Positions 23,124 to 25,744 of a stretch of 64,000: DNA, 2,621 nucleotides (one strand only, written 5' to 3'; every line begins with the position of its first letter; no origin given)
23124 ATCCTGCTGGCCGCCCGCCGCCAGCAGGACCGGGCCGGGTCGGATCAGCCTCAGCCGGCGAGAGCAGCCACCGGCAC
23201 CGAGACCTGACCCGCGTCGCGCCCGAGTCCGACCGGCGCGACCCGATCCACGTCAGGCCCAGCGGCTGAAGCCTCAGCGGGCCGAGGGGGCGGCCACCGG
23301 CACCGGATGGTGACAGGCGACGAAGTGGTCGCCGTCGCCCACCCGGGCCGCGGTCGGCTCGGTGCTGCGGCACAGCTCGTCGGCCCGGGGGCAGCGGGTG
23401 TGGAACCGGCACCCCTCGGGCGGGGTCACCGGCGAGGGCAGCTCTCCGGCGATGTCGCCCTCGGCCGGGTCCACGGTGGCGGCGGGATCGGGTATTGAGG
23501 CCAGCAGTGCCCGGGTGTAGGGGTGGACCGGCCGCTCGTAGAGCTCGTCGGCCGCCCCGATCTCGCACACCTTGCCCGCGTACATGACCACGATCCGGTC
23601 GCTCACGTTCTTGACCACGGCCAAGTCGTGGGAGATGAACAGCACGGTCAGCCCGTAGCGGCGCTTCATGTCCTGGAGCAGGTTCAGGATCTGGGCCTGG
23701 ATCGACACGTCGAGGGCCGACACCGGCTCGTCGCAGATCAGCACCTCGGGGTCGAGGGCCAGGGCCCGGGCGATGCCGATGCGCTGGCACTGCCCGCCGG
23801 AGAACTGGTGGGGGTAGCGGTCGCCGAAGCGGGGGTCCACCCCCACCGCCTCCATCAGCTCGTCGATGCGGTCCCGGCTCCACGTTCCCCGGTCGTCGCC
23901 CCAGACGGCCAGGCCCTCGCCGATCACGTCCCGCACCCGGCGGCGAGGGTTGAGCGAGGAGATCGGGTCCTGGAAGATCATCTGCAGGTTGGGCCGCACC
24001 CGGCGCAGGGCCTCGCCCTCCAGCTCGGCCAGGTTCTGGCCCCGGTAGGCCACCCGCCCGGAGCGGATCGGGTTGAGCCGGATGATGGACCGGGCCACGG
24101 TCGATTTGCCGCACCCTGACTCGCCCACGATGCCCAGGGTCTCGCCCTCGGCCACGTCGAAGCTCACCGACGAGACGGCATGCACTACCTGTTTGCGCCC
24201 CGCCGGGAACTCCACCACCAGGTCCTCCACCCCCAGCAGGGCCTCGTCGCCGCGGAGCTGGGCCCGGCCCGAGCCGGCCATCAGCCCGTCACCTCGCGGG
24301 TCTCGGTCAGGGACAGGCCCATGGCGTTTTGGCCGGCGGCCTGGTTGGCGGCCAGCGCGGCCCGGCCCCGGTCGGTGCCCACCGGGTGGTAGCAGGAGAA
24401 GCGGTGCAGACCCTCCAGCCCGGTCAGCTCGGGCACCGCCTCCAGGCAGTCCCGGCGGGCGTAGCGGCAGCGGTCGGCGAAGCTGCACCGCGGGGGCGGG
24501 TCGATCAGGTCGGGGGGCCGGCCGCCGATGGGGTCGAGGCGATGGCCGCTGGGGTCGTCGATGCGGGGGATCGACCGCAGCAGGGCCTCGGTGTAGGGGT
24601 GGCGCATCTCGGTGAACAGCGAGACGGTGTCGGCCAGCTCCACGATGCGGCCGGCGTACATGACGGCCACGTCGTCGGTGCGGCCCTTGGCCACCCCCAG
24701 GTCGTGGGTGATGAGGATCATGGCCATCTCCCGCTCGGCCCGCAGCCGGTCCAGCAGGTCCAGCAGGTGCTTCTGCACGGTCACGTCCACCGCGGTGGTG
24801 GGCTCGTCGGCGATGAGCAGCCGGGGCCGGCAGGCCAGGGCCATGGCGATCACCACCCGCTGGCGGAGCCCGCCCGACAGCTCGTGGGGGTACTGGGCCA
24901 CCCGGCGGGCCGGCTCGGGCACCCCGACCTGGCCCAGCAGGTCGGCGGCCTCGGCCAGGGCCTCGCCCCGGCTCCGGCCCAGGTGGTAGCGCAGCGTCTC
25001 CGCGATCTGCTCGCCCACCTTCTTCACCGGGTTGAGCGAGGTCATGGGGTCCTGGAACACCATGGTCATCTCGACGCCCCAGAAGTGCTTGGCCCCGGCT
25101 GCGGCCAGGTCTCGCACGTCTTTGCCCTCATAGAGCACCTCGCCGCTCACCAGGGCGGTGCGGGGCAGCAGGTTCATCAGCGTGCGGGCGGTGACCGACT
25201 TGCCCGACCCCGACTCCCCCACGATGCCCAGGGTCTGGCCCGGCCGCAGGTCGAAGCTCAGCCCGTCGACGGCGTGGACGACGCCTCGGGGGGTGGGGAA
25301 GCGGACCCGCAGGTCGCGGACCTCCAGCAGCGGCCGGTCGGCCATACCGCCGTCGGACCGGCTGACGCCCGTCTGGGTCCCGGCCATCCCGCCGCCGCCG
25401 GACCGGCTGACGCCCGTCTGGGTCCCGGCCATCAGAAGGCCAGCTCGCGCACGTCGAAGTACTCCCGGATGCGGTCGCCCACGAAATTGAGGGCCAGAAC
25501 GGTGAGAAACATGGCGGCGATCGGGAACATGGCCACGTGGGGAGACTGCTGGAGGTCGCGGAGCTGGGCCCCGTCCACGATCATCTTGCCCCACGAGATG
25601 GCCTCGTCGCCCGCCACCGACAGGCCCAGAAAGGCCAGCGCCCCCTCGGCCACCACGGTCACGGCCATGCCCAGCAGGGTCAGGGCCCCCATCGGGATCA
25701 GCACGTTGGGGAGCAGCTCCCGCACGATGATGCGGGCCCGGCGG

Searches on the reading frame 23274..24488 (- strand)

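Call 62: search_protein_families(library=pfam, proteins=[window:23274-24488:-], max_evalue=0.001)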
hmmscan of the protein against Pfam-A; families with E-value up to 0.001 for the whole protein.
window:23274-24488:- (404 aa): 4 families
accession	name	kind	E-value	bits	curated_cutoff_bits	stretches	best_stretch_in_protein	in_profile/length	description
PF00005.33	ABC_tran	-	3e-31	109.3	25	1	106-256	2-136/137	ABC transporter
PF08352.17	oligo_HPY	-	7.9e-18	65.1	27.1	1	309-373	2-65/65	Oligopeptide/dipeptide transporter, C-terminal region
PF13304.12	AAA_21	-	4.5e-07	30.7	27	1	224-292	233-303/304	AAA domain, putative AbiEii toxin, Type IV TA system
PF13401.12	AAA_22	-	5.8e-05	23.9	27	1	120-285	10-121/130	AAA domain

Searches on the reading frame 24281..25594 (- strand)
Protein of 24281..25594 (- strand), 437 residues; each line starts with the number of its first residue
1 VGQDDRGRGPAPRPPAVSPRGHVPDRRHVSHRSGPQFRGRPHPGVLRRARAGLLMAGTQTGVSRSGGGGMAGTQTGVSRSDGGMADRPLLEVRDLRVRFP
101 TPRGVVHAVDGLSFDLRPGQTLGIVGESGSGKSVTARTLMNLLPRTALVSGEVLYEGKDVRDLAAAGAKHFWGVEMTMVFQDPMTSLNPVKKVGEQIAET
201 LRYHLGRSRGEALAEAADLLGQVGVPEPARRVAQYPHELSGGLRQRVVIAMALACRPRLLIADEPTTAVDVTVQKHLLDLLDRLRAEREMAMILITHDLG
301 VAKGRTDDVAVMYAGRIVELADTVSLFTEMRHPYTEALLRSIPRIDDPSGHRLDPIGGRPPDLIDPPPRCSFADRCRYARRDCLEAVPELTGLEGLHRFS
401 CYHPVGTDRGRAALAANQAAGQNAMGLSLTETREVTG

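Call 62: search_protein_families(library=pfam, proteins=[window:24281-25594:-], max_evalue=0.001)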
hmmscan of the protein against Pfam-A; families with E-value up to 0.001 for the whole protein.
window:24281-25594:- (437 aa): 4 families
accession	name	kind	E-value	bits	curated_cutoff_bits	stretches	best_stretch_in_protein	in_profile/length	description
PF00005.33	ABC_tran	-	9.7e-30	104.4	25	1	110-267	2-137/137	ABC transporter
PF08352.17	oligo_HPY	-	1.2e-18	67.7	27.1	1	318-383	1-65/65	Oligopeptide/dipeptide transporter, C-terminal region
PF13401.12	AAA_22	-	0.00022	22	27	1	124-295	10-121/130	AAA domain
PF13191.12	AAA_16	-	0.00082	20.4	32.6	0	121-266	26-142/167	AAA ATPase domain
